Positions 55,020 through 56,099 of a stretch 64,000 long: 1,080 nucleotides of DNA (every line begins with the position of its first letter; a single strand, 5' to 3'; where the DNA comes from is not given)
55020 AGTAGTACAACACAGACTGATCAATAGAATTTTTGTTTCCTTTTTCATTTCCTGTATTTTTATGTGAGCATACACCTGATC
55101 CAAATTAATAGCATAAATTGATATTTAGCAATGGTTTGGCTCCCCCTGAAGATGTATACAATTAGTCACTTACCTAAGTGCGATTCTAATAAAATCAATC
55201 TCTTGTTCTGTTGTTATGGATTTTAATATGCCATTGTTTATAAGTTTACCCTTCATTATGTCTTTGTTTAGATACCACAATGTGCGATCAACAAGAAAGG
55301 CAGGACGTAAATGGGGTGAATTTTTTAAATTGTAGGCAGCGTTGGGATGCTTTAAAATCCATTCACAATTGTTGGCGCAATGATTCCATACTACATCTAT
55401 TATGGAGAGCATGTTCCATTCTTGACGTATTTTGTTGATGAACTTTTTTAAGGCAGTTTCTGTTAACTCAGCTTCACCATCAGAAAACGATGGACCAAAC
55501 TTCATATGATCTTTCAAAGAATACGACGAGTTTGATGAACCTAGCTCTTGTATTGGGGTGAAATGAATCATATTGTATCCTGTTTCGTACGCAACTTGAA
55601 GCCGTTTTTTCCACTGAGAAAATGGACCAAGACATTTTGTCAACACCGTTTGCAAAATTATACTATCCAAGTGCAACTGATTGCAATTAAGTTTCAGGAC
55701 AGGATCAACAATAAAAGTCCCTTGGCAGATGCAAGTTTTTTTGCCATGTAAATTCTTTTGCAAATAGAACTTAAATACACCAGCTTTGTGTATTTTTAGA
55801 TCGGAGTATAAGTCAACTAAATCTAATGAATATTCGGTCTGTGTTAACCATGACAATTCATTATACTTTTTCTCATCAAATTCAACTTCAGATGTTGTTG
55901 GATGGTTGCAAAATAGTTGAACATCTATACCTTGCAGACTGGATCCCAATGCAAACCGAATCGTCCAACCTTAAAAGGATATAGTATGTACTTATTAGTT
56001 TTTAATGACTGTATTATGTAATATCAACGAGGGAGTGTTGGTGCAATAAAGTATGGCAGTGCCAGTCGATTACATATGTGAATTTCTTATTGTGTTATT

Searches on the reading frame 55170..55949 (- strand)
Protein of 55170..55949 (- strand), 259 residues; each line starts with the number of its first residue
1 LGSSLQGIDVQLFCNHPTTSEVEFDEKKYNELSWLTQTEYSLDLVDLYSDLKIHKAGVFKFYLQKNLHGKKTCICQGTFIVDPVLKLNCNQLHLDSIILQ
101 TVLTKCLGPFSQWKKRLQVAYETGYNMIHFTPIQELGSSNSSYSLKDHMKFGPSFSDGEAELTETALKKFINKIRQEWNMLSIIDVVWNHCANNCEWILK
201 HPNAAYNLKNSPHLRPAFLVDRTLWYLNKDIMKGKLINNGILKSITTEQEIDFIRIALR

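Call 57: search_protein_families(library=pfam, proteins=[window:55170-55949:-], max_evalue=0.001)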
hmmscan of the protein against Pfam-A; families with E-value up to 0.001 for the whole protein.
window:55170-55949:- (259 aa): 3 families
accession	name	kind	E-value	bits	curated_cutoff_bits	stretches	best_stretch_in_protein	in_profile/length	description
PF14701.12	hDGE_amylase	-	2e-56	192.4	27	1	91-255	2-162/439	Glycogen debranching enzyme, glucanotransferase domain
PF14699.12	hGDE_N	-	4.1e-11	43.3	22.1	1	2-88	7-92/92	N-terminal domain from the human glycogen debranching enzyme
PF00128.31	Alpha-amylase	-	2.1e-05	24.4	22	1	118-203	26-104/446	Alpha amylase, catalytic domain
